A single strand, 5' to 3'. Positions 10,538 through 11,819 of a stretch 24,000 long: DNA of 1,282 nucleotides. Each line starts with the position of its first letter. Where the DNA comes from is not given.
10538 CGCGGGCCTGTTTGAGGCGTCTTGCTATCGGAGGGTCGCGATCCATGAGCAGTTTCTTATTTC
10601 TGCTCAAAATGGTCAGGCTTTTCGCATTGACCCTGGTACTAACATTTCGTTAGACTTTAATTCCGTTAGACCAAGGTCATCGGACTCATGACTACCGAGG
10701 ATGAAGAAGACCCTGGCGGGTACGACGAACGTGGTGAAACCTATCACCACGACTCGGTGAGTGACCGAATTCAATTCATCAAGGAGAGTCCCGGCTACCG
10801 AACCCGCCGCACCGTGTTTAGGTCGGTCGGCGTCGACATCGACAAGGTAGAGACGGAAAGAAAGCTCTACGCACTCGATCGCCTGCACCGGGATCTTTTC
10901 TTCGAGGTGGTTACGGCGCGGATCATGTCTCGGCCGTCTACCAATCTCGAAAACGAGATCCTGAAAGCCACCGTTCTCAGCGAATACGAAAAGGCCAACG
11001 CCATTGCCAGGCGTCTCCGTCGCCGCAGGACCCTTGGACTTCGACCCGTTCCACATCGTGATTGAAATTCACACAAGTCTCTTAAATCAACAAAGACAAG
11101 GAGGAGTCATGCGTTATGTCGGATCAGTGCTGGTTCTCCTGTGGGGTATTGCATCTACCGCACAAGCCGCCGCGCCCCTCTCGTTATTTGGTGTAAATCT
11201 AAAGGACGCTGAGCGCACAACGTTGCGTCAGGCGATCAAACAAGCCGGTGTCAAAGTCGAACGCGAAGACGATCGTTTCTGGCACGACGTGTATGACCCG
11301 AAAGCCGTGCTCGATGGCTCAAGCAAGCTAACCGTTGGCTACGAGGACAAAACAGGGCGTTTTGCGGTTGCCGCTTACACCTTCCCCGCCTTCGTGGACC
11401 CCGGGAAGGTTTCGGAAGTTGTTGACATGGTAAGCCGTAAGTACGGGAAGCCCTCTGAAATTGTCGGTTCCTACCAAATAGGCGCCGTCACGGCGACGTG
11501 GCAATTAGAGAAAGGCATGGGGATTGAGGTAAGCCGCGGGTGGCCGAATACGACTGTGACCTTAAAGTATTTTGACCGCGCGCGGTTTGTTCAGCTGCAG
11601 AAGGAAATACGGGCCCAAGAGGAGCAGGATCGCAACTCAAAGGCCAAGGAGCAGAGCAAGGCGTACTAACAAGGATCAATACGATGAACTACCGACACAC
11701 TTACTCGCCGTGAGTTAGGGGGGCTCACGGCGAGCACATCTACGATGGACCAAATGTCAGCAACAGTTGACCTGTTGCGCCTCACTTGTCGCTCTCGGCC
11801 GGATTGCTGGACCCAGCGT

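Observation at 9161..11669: Island cargo module: membrane-anchored NERD nuclease, XRE regulator and two unknown proteins (candidate defence or abortive-infection-like system)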

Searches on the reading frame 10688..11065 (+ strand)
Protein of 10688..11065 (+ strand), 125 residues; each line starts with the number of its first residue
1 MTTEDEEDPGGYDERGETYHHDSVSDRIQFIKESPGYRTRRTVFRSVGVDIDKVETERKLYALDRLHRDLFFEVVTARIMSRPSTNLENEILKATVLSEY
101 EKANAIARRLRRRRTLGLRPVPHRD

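Call 4: search_protein_families(library=pfam, proteins=[window:10688-11065:+], max_evalue=0.1)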
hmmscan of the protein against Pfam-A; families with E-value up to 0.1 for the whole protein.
window:10688-11065:+ (125 aa): 0 families

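Call 5: search_protein_families(library=padloc, proteins=[window:10688-11065:+], max_evalue=0.1)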
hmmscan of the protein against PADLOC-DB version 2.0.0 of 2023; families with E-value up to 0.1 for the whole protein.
window:10688-11065:+ (125 aa): 1 family
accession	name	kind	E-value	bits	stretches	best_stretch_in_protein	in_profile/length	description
PDLC03304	MTase_II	-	0.0045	14.1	1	6-88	332-405/432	Type II methyltransferase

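Call 6: search_protein_families(library=ncbifam, proteins=[window:10688-11065:+], max_evalue=0.1)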
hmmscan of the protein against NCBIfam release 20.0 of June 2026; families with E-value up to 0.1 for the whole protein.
window:10688-11065:+ (125 aa): 0 families

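Call 35: search_protein_representatives(protein=window:10688-11065:+)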
Query: 125 residues. Proteins with E-value up to 0.001 (for the whole library): 22; up to 1e-10: 6; up to 1e-30: 2. The best 22 are listed.
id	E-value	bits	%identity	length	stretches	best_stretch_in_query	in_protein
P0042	8.5e-76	267.9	100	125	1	1-125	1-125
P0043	3.9e-34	133.5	56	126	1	3-121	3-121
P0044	4.2e-17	78.6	34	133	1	10-120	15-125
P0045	1.3e-15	73.8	39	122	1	13-121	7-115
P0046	4.5e-14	68.8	38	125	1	13-116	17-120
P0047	6.7e-11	58.6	32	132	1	12-121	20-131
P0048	4.5e-09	52.7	34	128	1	4-121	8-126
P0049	1.6e-08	50.9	31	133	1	23-119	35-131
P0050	4.5e-08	49.5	26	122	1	3-121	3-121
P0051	1.8e-07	47.6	28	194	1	22-120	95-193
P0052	2.3e-07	47.2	29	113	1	28-120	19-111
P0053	8.9e-07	45.3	36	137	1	3-124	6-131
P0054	3.0e-06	43.6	29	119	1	18-123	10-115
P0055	4.9e-06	42.9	27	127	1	26-121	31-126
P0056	1.2e-05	41.6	28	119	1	14-120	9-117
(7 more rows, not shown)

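Call 42: search_protein_families(library=pfam, alignment_id=A2, max_evalue=0.05)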
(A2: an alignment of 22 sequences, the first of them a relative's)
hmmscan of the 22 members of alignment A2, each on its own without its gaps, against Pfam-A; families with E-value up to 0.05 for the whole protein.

A. member 1, P0042 (125 aa): 0 families

B. families by the number of members that match (of 22 scanned): 6 families
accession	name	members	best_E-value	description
PF08938.16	HBS1_N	1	0.0038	HBS1 N-terminus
PF19121.6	DUF5805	1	0.029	Family of unknown function (DUF5805)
PF11173.13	DUF2960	1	0.034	Protein of unknown function (DUF2960)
PF15084.11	DUF4550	1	0.037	Domain of unknown function (DUF4550)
PF08719.17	NADAR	1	0.039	NADAR domain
PF07745.19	Glyco_hydro_53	1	0.041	Glycosyl hydrolase family 53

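Call 43: search_protein_families(library=phrogs, proteins=[window:10688-11065:+], max_evalue=0.01)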
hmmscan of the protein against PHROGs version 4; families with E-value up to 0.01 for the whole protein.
window:10688-11065:+ (125 aa): 0 families

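Call 66: predict_structure(alignment_id=A2)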
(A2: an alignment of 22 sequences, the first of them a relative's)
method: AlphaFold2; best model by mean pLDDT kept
length: 125 residues; sequences in the alignment: 22
mean_pLDDT: 88.9   pTM: 0.70
mean pLDDT of the five models: 88.9, 88.6, 86.0, 85.9, 84.4
residues with pLDDT >= 90: 97; 70-90: 13; 50-70: 10; < 50: 5
segments of 3 or more residues with pLDDT < 50: 1-3
pLDDT, mean of each block of 10 residues (from residue 1): 50 83 95 95 97 96 96 94 93 96 96 87 67
secondary structure, 60 per line:
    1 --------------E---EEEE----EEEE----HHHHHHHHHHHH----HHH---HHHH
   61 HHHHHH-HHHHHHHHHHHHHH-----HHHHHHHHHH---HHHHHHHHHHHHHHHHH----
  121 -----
elements in order: E19-22 E27-30 H35-46 H57-66 H68-81 H87-96 H100-116

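Call 70: fold_search(model_id=the predicted structure, library=pdb)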
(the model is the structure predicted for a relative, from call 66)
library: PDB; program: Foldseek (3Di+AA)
matches with E <= 10: 42; with E <= 0.001: 0
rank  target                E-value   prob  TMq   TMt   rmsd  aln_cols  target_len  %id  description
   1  8wyb_B                1.8e+00  0.07  0.20  0.04  13.8       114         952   17  Cryo-EM structure of DSR2 (H171A)-tube-NAD+ complex (released 2024-04-10)
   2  8wya_B                1.9e+00  0.07  0.20  0.04  14.1       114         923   15  Cryo-EM structure of DSR2-tube complex (released 2024-04-10)
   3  8wyc_B                2.0e+00  0.07  0.19  0.04  13.5       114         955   16  Cryo-EM structure of DSR2 (H171A)-tube-NAD+ (partial) complex (released 2024-04-10)
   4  8y13_B                2.3e+00  0.06  0.20  0.04  13.5       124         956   15  Cryo-EM structure of anti-phage defense associated DSR2 tetramer (H171A) (released 2024-09-11)
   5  8wy8_B                2.4e+00  0.06  0.20  0.04  13.5       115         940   15  Cryo-EM structure of DSR2 apo complex (released 2024-04-10)
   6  8y13_A                2.4e+00  0.06  0.20  0.04  13.5       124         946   15  Cryo-EM structure of anti-phage defense associated DSR2 tetramer (H171A) (released 2024-09-11)
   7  8wya_D                3.0e+00  0.05  0.16  0.04  13.7       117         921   14  Cryo-EM structure of DSR2-tube complex (released 2024-04-10)
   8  8zc9_B                3.0e+00  0.05  0.19  0.04  13.7       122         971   16  The Cryo-EM structure of DSR2-Tail tube-NAD+ complex (released 2024-09-11)
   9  8k98_C                3.2e+00  0.07  0.26  0.06  13.4       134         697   13  Cryo-EM structure of DSR2-TTP (released 2024-05-01)
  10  8y3m_A                3.4e+00  0.05  0.21  0.04  13.7       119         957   15  Cryo-EM structure of DSR2-DSAD1 complex (cross-linked) (released 2024-09-11)
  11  8y3m_B                3.4e+00  0.05  0.21  0.04  13.7       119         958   15  Cryo-EM structure of DSR2-DSAD1 complex (cross-linked) (released 2024-09-11)
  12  8an1_D                3.6e+00  0.03  0.17  0.08  13.9        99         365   10  Structure of a first level Sierpinski triangle formed by a citrate synthase (released 2024-02-21)
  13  5o01_A                4.1e+00  0.10  0.23  0.12  10.4        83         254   20  Crystal structure of BtubC (BKLC) from P. vanneervenii (released 2017-07-19)
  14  8wy8_D                4.3e+00  0.04  0.20  0.04  13.6       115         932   15  Cryo-EM structure of DSR2 apo complex (released 2024-04-10)
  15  8k98_B                4.3e+00  0.04  0.19  0.05  13.5       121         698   13  Cryo-EM structure of DSR2-TTP (released 2024-05-01)
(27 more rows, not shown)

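Call 94: find_related_loci(query=A6, collection=metagenome_contigs, flank=6000)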
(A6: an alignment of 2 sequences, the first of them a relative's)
Query A6 (125 aa) in metagenome_contigs; peptide patterns used: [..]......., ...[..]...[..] (x = any residue, [..] = any of these).
192 stretches matched a pattern, but none encodes a relative of the query by tblastn (E <= 1e-3).

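Call 104: search_solved_structures(query=A2, max_evalue=1)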
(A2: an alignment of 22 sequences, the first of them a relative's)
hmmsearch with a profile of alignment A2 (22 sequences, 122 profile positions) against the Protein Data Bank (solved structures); distinct sequences matched with E-value up to 1: 8.
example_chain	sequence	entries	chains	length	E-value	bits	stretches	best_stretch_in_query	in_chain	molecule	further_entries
2l82_A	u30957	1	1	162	0.0007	22.7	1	31-71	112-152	DESIGNED PROTEIN OR32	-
2l69_A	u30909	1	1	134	0.052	16.6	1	28-113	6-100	Rossmann 2x3 fold protein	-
5isw_A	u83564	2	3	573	0.25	14.4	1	10-76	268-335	Gramicidin S synthase 1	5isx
9wae_A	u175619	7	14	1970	0.41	13.7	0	83-113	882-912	Helicase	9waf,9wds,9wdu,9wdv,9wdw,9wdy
7tbn_A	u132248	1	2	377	0.69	13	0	59-114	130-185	D11 LOV2-DARPin fusion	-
5xis_A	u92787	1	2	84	0.98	12.5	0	62-116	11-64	E3 ubiquitin-protein ligase RNF168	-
5e9f_A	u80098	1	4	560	0.99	12.5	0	48-109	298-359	Isocitrate lyase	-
5e9g_A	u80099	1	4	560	0.99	12.5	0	48-109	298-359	Isocitrate lyase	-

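Call 107: fold_search(model_id=the predicted structure, library=viral)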
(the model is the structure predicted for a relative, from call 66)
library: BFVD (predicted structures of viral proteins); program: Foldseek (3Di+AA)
matches with E <= 10: 64; with E <= 0.001: 0
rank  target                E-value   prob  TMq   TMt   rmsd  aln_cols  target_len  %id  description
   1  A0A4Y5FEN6            1.6e+00  0.06  0.23  0.19   9.2        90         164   17  Uncharacterized protein [Lactobacillus phage 3-521]
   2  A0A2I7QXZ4            2.4e+00  0.14  0.28  0.28  10.5        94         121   13  (no name in the UniProt tables at hand)
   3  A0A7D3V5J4            3.6e+00  0.06  0.22  0.18  13.2       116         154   14  SKP1 component protein [Fadolivirus FV1/VV64]
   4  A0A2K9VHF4            3.6e+00  0.02  0.16  0.07  24.5       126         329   17  Scaffold protein [Pseudomonas phage Bjorn]
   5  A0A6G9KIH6            3.6e+00  0.02  0.14  0.05  14.9       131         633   11  (no name in the UniProt tables at hand)
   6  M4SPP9                3.8e+00  0.10  0.23  0.41  12.6        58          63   12  Transmembrane protein [Cellulophaga phage phiST]
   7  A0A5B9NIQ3            3.8e+00  0.09  0.23  0.20  15.6        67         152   15  Uncharacterized protein [Erwinia phage vB_EamM_TropicalSun]
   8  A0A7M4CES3            3.8e+00  0.02  0.21  0.07  23.8       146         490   13  RING-type domain-containing protein [Pyramimonas orientalis virus 01B]
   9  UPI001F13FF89         4.3e+00  0.05  0.21  0.25  12.2        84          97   18  (no name look-up for this kind of identifier)
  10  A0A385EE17            4.3e+00  0.03  0.18  0.12  15.9        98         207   13  Putative terminase small subunit [Caulobacter phage CcrPW]
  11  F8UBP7                4.9e+00  0.05  0.24  0.35   9.6        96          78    9  (no name in the UniProt tables at hand)
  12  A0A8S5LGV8            5.6e+00  0.03  0.15  0.18  10.1        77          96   14  Uncharacterized protein [Siphoviridae sp. ctxZP4]
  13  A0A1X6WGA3            6.0e+00  0.08  0.22  0.24  15.8        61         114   21  (no name in the UniProt tables at hand)
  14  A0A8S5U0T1            6.0e+00  0.02  0.16  0.08  11.9       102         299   10  Crystallin beta/gamma motif-containing protein (Fragment) [Podoviridae sp. ctpWp23]
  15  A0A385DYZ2            6.0e+00  0.02  0.15  0.17  17.2        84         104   13  Uncharacterized protein [Gordonia phage Phistory]
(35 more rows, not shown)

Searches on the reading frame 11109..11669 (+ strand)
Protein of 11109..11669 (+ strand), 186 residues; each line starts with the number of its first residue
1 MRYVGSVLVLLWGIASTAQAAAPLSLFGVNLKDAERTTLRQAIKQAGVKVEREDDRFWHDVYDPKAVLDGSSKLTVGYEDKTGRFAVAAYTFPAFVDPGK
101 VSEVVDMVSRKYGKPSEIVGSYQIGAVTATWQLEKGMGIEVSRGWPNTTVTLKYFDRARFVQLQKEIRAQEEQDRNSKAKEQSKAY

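Call 4: search_protein_families(library=pfam, proteins=[window:11109-11669:+], max_evalue=0.1)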
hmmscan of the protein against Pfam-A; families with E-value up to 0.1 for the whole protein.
window:11109-11669:+ (186 aa): 0 families

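Call 5: search_protein_families(library=padloc, proteins=[window:11109-11669:+], max_evalue=0.1)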
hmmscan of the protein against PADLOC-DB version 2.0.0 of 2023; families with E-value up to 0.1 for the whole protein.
window:11109-11669:+ (186 aa): 0 families

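Call 6: search_protein_families(library=ncbifam, proteins=[window:11109-11669:+], max_evalue=0.1)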
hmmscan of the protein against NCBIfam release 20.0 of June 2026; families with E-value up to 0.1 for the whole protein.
window:11109-11669:+ (186 aa): 0 families

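Call 12: find_encoding_contigs(protein=window:11109-11669:+, flank=10000, max_places=10)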
Protein window:11109-11669:+ (186 aa): 3 contigs read that carry it; 2 places shown.
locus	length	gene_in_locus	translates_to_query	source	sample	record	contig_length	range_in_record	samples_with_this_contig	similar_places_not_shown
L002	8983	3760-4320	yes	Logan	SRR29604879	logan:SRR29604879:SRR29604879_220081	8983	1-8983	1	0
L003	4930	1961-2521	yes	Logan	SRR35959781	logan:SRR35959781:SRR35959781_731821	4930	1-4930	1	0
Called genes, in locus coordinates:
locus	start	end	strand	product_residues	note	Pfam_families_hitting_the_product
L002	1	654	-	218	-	?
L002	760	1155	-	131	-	-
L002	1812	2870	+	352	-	PF08378:NERD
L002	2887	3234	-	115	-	PF12844:HTH_19 (weak), PF13560:HTH_31, PF01381:HTH_3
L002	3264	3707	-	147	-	-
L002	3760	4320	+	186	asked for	-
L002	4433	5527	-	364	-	PF12834:Phage_int_SAM_2 (weak), PF12835:Integrase_1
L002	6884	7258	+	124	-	-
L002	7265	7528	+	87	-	-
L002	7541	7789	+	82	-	PF13986:DUF4224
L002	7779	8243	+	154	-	-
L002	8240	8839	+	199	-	PF00589:Phage_integrase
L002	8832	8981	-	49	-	?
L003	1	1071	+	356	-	?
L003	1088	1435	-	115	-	PF12844:HTH_19 (weak), PF13560:HTH_31, PF01381:HTH_3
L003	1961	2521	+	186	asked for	-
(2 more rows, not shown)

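Call 26: find_homologous_proteins(query=window:11109-11669:+, max_evalue=0.01)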
Query window:11109-11669:+ (186 aa): 10 proteins with E <= 0.01 among 183 candidates.
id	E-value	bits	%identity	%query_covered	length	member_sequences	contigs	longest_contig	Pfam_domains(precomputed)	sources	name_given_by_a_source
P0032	3.8e-117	406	100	100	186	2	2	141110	-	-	-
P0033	2.0e-57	212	56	97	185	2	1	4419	-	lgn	-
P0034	2.6e-57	211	57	97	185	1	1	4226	-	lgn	-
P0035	5.2e-57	211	56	99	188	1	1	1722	-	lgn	-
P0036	3.1e-56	208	57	98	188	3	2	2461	-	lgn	-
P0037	1.1e-54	203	55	97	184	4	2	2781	-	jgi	jgi:hypothetical protein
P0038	2.2e-48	182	46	98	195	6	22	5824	-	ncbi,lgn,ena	-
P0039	1.1e-44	170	50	91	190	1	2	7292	-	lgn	-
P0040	5.6e-41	158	45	96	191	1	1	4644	-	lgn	-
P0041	1.2e-37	147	45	91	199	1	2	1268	-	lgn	-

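Call 28: find_encoding_contigs(protein=P0038, flank=6000, max_places=4)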
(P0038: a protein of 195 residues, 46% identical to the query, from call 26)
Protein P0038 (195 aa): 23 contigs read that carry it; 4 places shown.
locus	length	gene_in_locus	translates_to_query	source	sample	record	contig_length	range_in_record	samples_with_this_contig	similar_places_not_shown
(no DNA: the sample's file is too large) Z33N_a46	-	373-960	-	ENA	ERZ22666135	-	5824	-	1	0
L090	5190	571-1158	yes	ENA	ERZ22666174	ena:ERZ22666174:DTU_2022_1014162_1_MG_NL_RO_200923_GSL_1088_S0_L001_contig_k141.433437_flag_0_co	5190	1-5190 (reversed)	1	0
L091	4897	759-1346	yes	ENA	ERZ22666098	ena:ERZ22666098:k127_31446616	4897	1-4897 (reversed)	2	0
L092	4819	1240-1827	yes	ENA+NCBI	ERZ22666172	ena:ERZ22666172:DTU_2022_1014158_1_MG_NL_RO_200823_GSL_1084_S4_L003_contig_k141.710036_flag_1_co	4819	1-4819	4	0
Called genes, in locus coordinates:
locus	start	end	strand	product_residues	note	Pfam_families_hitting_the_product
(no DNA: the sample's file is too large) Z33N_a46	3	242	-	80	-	?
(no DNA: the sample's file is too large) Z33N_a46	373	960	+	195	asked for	-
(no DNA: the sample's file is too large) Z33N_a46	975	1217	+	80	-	-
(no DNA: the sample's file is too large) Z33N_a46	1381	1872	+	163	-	-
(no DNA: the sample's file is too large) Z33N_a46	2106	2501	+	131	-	PF06296:RelE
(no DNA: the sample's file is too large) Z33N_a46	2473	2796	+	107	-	PF13560:HTH_31 (weak), PF01381:HTH_3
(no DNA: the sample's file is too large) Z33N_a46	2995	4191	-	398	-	PF00872:Transposase_mut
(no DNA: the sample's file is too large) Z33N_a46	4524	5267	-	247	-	-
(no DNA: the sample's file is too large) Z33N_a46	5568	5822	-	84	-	?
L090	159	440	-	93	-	PF13560:HTH_31 (weak), PF01381:HTH_3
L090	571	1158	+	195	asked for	-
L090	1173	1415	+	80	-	-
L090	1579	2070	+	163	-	-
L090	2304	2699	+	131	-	PF06296:RelE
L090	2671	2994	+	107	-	PF13560:HTH_31 (weak), PF01381:HTH_3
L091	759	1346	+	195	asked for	-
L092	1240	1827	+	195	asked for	-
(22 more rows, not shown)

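Call 29: find_encoding_contigs(protein=P0039, flank=6000, max_places=3)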
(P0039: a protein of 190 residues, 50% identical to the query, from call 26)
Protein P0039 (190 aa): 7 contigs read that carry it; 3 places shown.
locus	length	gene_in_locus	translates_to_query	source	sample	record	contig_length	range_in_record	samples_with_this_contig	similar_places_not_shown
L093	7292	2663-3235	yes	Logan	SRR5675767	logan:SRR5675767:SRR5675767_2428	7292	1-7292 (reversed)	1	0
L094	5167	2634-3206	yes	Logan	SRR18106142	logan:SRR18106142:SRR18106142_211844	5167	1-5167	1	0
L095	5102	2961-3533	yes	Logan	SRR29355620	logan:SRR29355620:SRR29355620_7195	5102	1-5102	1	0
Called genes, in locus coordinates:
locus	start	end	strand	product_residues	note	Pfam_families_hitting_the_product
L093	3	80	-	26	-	?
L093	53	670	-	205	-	-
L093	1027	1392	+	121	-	-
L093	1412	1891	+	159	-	-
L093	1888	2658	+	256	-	-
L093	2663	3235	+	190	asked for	-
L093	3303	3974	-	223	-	-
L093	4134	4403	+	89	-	-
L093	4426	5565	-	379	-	PF09623:Cas_NE0113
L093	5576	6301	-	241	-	-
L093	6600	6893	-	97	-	PF09827:CRISPR_Cas2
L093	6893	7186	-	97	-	PF09827:CRISPR_Cas2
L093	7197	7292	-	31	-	?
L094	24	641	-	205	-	-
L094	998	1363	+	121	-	-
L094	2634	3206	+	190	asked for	-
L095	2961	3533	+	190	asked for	-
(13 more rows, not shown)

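Call 30: find_encoding_contigs(protein=P0033, flank=6000, max_places=3)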
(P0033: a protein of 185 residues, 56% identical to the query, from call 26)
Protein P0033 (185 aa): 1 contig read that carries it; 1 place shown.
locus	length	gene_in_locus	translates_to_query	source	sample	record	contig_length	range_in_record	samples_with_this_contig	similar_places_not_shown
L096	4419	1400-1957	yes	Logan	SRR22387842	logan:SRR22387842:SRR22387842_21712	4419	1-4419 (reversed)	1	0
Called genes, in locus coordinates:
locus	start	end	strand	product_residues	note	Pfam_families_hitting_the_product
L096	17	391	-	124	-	-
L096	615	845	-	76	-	PF13560:HTH_31, PF12844:HTH_19 (weak), PF01381:HTH_3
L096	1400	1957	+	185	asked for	-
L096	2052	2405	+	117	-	-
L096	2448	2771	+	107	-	-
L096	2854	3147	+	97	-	-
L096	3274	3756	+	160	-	PF13488:Gly-zipper_Omp (weak)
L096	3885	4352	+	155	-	-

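Call 40: find_related_loci(query=A3, collection=viral_contigs, flank=6000)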
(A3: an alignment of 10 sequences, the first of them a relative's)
Query A3 (186 aa) in viral_contigs; peptide patterns used: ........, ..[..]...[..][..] (x = any residue, [..] = any of these).
34 stretches matched a pattern, but none encodes a relative of the query by tblastn (E <= 1e-3).

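Call 43: search_protein_families(library=phrogs, proteins=[window:11109-11669:+], max_evalue=0.01)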
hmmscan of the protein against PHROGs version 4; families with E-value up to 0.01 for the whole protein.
window:11109-11669:+ (186 aa): 0 families

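Call 50: predict_structure(alignment_id=A3)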
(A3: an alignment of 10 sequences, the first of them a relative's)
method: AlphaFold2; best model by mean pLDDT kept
length: 186 residues; sequences in the alignment: 10
mean_pLDDT: 86.0   pTM: 0.77
mean pLDDT of the five models: 86.0, 84.9, 84.8, 83.9, 83.8
residues with pLDDT >= 90: 112; 70-90: 50; 50-70: 9; < 50: 15
segments of 3 or more residues with pLDDT < 50: 1-3, 9-19
pLDDT, mean of each block of 10 residues (from residue 1): 47 46 86 95 95 92 90 95 95 83 92 93 88 92 85 96 94 89 79
secondary structure, 60 per line:
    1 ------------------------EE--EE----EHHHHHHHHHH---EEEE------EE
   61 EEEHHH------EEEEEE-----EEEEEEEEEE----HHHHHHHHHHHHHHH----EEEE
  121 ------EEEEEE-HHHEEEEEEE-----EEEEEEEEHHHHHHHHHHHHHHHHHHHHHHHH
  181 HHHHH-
elements in order: H36-45 E49-52 E59-63 E73-78 E84-93 H98-112 E117-120 E127-132 E137-143 E149-156 H157-185

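Call 56: fold_search(model_id=the predicted structure, library=pdb)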
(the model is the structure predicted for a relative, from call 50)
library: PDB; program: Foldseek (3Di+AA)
matches with E <= 10: 1322; with E <= 0.001: 1
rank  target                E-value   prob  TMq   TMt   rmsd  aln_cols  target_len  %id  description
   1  4ygt                  2.6e-04  1.00  0.43  0.52   6.2       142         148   11  Crystal structure of a DUF4309 family protein (YjgB) from Bacillus subtilis subsp. subtilis str. 168 at 2.13 A resolutio (released 2015-03-18)
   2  5z44_A                2.3e-02  0.38  0.20  0.15  12.8       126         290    7  Crystal structure of prenyltransferase AmbP1 complexed with GSPP (released 2018-06-06)
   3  5a65_B                2.3e-02  0.13  0.13  0.13  18.6       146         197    8  Crystal structure of mouse thiamine triphosphatase in complex with thiamine diphosphate, orthophosphate and magnesium  (released 2015-08-05)
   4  4ee8                  2.9e-02  0.33  0.20  0.13  12.9       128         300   11  Crystal structure of the Novel Phenazine Prenyltransferase EpzP (wildtype) (released 2012-11-14)
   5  5z45_A                4.0e-02  0.28  0.20  0.15  13.9       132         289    8  Crystal structure of prenyltransferase AmbP1 pH6.5 complexed with GSPP and cis-indolyl vinyl isonitrile (released 2018-06-06)
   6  5ynt_B                4.2e-02  0.44  0.22  0.15  13.5       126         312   11  Crystal structure of an aromatic prenyltransferase FAMD1 from Fischerella ambigua UTEX 1903 (released 2018-08-29)
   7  4ee7_A                4.5e-02  0.28  0.21  0.15  12.2       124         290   11  Crystal Structure of the Novel Phenazine Prenyltransferase EpzP in complex with S-thiolodiphosphate (methylated) (released 2012-11-14)
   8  5ynu_A                4.7e-02  0.35  0.21  0.15  11.8       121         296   10  Crystal structure of an aromatic prenyltransferase FAMD1 from Fischerella ambigua UTEX 1903 in complex with INN (released 2018-08-29)
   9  6pdk                  5.0e-02  0.18  0.21  0.17  14.7       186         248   10  The Structure of Smlt3025, an immunity protein of the Stenotrophomonas maltophilia type IV secretion system (released 2019-09-04)
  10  7fhf                  5.6e-02  0.33  0.21  0.15  11.6       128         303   12  Structure of prenyltransferase mutant V49W/Y288F/Q295F from Streptomyces sp. (strain CL190) (released 2022-06-22)
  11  5ynt_A                6.0e-02  0.33  0.21  0.15  11.8       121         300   10  Crystal structure of an aromatic prenyltransferase FAMD1 from Fischerella ambigua UTEX 1903 (released 2018-08-29)
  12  6y2p_A                6.4e-02  0.47  0.26  0.15  15.6       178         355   13  Escherichia coli RnlA-RnlB Toxin-Antitoxin System. (released 2021-04-14)
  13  5y4g_B                6.7e-02  0.33  0.21  0.15  11.8       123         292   10  Apo Structure of AmbP3 (released 2018-07-18)
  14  5ynw_A                6.7e-02  0.33  0.21  0.15  12.1       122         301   11  Crystal structure of an aromatic prenyltransferase FAMD1 from Fischerella ambigua UTEX 1903 in complex with DMASPP and (released 2018-08-29)
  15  7fhb                  6.7e-02  0.25  0.21  0.15  12.3       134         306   13  Structure of prenyltransferase from Streptomyces sp. (strain CL190) with bound GPP (released 2022-06-22)
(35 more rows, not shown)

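Call 105: search_solved_structures(query=A3, max_evalue=1)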
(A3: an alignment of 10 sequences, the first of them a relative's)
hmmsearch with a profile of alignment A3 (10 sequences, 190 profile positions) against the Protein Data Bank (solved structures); distinct sequences matched with E-value up to 1: 0.
